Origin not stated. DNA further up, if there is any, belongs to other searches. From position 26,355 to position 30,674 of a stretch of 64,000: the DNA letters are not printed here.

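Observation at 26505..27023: The C-terminal ~170 aa reads like a TIR/SEFIR (STIR) fold with a conserved Glu in the expected helix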

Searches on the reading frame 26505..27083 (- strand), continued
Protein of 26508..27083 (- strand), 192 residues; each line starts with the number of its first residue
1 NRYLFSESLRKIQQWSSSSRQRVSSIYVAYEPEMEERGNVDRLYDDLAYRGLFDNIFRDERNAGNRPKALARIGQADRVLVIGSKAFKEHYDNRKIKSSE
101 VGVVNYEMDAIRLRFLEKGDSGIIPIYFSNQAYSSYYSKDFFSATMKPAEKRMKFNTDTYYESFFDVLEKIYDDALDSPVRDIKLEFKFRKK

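Call 76: list_cluster_members(proteins=[P0009, P0010, P0011, P0012, P0013, P0014, P0019, P0021, P0023, P0024])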
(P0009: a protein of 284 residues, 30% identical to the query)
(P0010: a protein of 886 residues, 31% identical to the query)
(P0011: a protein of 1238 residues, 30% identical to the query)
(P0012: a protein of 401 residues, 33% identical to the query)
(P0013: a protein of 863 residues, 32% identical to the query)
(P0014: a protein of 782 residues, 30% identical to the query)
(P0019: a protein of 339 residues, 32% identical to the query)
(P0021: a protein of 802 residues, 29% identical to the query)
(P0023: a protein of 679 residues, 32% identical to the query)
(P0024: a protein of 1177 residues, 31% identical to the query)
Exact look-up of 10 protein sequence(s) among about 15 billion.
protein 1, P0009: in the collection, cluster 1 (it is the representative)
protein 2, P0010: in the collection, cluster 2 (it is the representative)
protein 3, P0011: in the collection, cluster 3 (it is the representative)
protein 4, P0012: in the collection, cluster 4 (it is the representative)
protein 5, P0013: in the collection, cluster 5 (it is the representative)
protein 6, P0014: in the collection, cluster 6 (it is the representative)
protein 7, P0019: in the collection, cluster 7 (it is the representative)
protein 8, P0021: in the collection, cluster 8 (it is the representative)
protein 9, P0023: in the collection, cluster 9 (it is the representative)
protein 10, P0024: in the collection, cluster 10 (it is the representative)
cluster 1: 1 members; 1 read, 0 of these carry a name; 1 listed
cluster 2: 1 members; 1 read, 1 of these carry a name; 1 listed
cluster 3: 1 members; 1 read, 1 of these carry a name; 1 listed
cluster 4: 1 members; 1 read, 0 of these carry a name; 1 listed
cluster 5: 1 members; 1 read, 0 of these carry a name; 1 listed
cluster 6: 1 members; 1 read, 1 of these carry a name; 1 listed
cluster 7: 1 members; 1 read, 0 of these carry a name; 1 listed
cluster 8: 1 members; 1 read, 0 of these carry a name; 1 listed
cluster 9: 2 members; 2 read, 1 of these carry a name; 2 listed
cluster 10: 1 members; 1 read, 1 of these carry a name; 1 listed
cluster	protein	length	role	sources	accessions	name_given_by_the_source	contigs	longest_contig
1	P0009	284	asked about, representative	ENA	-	-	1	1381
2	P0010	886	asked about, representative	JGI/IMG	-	hypothetical protein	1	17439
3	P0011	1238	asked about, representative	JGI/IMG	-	hypothetical protein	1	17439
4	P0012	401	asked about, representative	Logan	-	-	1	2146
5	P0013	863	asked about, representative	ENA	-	-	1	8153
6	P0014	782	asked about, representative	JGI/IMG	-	hypothetical protein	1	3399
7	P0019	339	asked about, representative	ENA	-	-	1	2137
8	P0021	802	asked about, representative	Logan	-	-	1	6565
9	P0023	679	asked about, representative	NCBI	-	-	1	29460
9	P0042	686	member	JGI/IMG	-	hypothetical protein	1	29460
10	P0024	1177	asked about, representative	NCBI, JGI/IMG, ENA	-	hypothetical protein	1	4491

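Call 77: find_encoding_contigs(protein=P0010, flank=10000, max_places=2)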
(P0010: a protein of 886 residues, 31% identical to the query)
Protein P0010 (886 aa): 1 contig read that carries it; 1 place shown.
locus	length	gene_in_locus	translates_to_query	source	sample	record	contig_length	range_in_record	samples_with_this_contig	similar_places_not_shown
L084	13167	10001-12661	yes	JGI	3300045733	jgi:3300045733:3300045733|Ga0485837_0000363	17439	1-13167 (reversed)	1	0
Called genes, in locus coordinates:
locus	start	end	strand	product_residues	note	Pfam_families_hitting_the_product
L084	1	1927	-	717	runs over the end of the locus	PF00931:NB-ARC, PF25000:DUF7779 (faint)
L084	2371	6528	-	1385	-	PF25000:DUF7779, PF13424:TPR_12, PF24885:TPR_NPHP3, PF13424:TPR_12, PF13374:TPR_10, PF24885:TPR_NPHP3, PF13424:TPR_12, PF13424:TPR_12, +15 more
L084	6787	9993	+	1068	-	PF13516:LRR_6 (faint)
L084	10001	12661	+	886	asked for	PF13676:TIR_2 (weak)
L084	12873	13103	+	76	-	PF00939:Na_sulph_symp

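Call 78: find_encoding_contigs(protein=P0023, flank=10000, max_places=2)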
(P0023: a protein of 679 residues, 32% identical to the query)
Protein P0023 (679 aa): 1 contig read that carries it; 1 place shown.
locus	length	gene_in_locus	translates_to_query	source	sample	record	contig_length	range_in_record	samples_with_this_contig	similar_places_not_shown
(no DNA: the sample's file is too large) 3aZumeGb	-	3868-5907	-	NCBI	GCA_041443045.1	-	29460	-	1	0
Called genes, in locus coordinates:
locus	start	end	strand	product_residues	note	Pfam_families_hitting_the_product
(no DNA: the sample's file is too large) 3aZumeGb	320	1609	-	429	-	PF00083:Sugar_tr, PF07690:MFS_1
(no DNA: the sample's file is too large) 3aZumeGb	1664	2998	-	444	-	PF00083:Sugar_tr, PF07690:MFS_1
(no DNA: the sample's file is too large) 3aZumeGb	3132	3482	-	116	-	PF00903:Glyoxalase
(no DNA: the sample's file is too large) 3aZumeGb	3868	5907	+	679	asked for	PF13676:TIR_2 (weak)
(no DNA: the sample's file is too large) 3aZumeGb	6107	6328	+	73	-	-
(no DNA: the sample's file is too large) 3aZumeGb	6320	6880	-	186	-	PF13521:AAA_28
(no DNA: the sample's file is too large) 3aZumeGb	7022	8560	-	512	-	PF03219:TLC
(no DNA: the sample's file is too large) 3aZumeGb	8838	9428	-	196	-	PF00265:TK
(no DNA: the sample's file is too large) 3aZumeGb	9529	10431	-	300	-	PF00892:EamA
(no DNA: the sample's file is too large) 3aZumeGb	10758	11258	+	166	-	-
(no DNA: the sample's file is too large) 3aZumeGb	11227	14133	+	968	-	-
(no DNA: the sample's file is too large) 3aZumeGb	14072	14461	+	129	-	-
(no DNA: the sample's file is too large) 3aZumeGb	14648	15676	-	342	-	PF01118:Semialdhyde_dh, PF02774:Semialdhyde_dhC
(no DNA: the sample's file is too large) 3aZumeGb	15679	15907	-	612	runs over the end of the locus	PF00009:GTP_EFTU, PF03144:GTP_EFTU_D2, PF14492:EFG_III (weak), PF00679:EFG_C, PF06421:LepA_C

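Call 87: fold_search(model_id=the predicted structure, library=viral)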
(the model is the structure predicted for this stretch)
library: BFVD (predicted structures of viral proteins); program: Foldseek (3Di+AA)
matches with E <= 10: 926; with E <= 0.001: 0
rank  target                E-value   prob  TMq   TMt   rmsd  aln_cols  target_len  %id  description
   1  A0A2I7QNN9            4.5e-03  0.97  0.38  0.40   8.9       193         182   12  (no name in the UniProt tables at hand)
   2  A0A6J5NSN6            7.2e-03  0.82  0.33  0.14   9.5       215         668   11  Lysozyme [uncultured Caudovirales phage]
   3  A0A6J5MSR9            7.6e-03  0.99  0.44  0.50  11.2       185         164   14  Nucleoside 2-deoxyribosyltransferase [uncultured Caudovirales phage]
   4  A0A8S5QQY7            1.1e-02  0.77  0.33  0.32  10.9       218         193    9  Multimeric flavodoxin WrbA [Myoviridae sp. ctgXL3]
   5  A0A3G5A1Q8            1.2e-02  0.97  0.40  0.48  13.1       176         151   11  Nucleoside 2-deoxyribosyltransferase [Harvfovirus sp.]
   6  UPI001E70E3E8         1.6e-02  0.77  0.33  0.34  11.6       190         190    9  (no name look-up for this kind of identifier)
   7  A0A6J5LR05            1.7e-02  0.63  0.32  0.08   8.7       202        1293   12  Uncharacterized protein [uncultured Caudovirales phage]
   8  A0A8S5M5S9            2.1e-02  0.97  0.41  0.50   5.6       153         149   15  Nucleoside 2-deoxyribosyltransferase [Podoviridae sp. ctaNW81]
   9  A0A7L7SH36            2.1e-02  0.96  0.40  0.51   7.6       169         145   14  Deoxyuridine triphosphatase [Gordonia phage Archimedes]
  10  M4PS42                2.2e-02  0.80  0.30  0.36   8.5       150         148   11  (no name in the UniProt tables at hand)
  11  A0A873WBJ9            2.5e-02  0.85  0.31  0.33   9.6       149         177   11  (no name in the UniProt tables at hand)
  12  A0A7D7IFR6            2.6e-02  0.20  0.22  0.21  10.1       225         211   12  (no name in the UniProt tables at hand)
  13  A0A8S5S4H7            2.9e-02  0.75  0.32  0.26   8.6       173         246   10  Response regulator [Siphoviridae sp. ctiV651]
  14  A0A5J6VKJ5            2.9e-02  0.54  0.33  0.14  11.5       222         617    8  glutamine--fructose-6-phosphate transaminase (isomerizing) [Megaviridae environmental sample]
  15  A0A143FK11            3.1e-02  0.90  0.39  0.47   6.6       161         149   12  (no name in the UniProt tables at hand)
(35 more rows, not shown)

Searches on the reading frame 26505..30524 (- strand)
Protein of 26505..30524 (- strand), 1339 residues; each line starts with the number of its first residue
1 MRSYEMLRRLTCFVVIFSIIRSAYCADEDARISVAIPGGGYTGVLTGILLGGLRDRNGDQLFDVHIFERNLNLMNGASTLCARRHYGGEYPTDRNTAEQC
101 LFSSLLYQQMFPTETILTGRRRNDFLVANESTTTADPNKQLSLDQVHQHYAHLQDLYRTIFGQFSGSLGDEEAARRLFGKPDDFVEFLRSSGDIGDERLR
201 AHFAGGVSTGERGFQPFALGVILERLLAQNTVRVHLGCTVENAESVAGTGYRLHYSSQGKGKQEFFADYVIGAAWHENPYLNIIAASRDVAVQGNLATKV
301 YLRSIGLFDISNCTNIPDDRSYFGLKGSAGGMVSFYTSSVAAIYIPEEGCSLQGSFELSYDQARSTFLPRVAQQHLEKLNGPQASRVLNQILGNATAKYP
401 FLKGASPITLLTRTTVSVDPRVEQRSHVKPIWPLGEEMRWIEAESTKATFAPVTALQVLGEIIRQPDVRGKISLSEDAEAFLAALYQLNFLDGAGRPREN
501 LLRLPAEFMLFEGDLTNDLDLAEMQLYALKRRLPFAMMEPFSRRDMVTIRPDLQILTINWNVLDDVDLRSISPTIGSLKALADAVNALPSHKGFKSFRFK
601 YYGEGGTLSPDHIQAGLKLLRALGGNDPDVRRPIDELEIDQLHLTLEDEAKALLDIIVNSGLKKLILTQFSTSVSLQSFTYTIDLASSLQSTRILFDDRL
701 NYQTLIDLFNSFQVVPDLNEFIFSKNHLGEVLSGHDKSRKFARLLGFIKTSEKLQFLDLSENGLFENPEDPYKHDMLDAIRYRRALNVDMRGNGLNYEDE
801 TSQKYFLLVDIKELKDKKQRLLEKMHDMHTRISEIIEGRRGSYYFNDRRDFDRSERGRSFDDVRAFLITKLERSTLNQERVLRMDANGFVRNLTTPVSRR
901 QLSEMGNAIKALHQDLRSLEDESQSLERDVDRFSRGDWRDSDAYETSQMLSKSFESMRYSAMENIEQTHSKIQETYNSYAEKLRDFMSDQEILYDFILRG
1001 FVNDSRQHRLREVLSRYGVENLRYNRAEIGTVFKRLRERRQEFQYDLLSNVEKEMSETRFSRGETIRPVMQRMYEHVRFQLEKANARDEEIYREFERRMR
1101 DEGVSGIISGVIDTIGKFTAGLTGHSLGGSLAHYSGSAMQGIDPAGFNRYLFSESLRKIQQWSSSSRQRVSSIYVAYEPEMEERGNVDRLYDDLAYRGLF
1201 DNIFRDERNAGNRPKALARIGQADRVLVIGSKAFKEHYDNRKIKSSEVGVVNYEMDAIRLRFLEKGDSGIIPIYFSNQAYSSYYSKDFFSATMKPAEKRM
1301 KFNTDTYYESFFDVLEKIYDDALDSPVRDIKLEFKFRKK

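Call 3: search_protein_families(library=pfam, proteins=[window:26505-30524:-], max_evalue=10)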
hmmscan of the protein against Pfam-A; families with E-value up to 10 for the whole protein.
window:26505-30524:- (1339 aa): 8 families
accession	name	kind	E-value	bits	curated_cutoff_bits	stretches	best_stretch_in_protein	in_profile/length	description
PF01266.30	DAO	-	0.003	17.6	27.9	1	34-274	2-202/353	FAD dependent oxidoreductase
PF01764.32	Lipase_3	-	0.043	14.1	22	1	1101-1133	46-78/140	Lipase (class 3)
PF25566.1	RIMB1_N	-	0.061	13.6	28.5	1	1019-1091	43-115/129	RIMB1-like, N-terminal domain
PF19152.5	DUF5834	-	0.11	13.3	28.6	1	998-1081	62-143/159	Family of unknown function (DUF5834)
PF07992.20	Pyr_redox_2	-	0.12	12.2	26.1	1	220-277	186-238/291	Pyridine nucleotide-disulphide oxidoreductase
PF22905.2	Hydro_N_hd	-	0.14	12.5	27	1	908-987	112-191/195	Hydrolase N-terminal helical domain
PF10234.14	Cluap1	-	0.36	10.6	25.8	1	905-985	170-250/268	Clusterin-associated protein-1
PF01017.26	STAT_alpha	-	5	7.6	27.5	0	901-987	3-79/167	STAT transcription factor, coiled-coil domain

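Call 6: search_protein_families(library=padloc, proteins=[window:26505-30524:-], max_evalue=10)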
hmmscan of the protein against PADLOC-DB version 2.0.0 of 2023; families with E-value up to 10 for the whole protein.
window:26505-30524:- (1339 aa): 2 families
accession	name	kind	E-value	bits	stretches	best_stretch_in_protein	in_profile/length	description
PDLC03957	bSEFIR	-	0.0029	15.5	1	1222-1323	93-185/412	-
PDLC00638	ZorA2|ZorA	-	0.087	9.6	1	896-1101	322-509/545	MotA/ExbB/TolQ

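Call 10: find_encoding_contigs(protein=window:26505-30524:-, flank=3000, max_places=4)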
Protein window:26505-30524:- (1339 aa): 1 contig read that carries it; 1 place shown.
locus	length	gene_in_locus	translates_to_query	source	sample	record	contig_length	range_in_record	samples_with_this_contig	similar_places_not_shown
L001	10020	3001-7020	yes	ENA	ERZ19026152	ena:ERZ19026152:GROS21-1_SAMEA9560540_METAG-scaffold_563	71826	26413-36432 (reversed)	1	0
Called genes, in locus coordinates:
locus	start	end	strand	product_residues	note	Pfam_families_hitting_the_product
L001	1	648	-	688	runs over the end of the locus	PF00122:E1-E2_ATPase, PF00702:Hydrolase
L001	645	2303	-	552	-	PF03814:KdpA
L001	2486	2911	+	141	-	PF00583:Acetyltransf_1, PF13673:Acetyltransf_10, PF13508:Acetyltransf_7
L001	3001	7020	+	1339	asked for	-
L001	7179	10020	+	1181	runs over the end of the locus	PF01266:DAO (weak)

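Call 13: search_protein_families(library=ncbifam, proteins=[window:26505-30524:-], max_evalue=10)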
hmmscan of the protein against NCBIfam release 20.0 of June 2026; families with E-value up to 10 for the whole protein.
window:26505-30524:- (1339 aa): 4 families
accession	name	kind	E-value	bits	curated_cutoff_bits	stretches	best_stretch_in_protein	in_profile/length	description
NF010395.0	PRK13823.1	subfamily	0.062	13.4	60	1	1208-1286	9-86/103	conjugal transfer protein TrbD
NF052420.1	translocon_SseD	equivalog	0.13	12.4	130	1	1088-1142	35-87/152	type III secretion system translocon protein SseD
TIGR04403.1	rSAM_skfB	equivalog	0.13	11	300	1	923-1066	173-313/402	sporulation killing factor system radical SAM maturase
TIGR04211.1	SH3_and_anchor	equivalog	0.42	10.2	65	1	894-987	60-152/198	TIGR04211 family SH3 domain-containing protein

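Call 32: find_related_loci(query=A3, collection=genome_contigs, flank=6000)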
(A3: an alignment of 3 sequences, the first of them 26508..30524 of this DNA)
Query A3 (1339 aa) in genome_contigs; peptide patterns used: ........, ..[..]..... (x = any residue, [..] = any of these).
33 stretches matched a pattern, but none encodes a relative of the query by tblastn (E <= 1e-3).
